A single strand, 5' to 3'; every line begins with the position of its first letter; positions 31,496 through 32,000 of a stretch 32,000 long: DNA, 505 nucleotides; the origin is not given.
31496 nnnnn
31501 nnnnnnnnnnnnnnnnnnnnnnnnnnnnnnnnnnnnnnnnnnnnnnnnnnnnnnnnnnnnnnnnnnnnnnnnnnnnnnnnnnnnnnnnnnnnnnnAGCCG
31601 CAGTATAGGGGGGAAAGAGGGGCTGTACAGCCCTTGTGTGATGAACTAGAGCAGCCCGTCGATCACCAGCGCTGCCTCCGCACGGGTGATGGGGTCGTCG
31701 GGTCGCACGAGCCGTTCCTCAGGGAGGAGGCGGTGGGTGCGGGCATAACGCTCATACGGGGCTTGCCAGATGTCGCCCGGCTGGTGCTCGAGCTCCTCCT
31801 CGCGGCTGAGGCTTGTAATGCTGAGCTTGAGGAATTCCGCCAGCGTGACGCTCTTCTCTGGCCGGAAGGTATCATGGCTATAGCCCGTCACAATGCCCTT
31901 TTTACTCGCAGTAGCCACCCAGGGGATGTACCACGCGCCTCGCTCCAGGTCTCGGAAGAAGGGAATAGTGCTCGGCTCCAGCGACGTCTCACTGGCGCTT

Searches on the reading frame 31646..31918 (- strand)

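Call 57: search_protein_families(library=pfam, proteins=[window:31646-31918:-], max_evalue=0.001)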
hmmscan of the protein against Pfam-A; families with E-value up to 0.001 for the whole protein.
window:31646-31918:- (90 aa): 1 family
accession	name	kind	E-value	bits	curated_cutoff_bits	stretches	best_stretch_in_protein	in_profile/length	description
PF00395.25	SLH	-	1.4e-11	44.6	20.8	1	1-29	15-43/44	S-layer homology domain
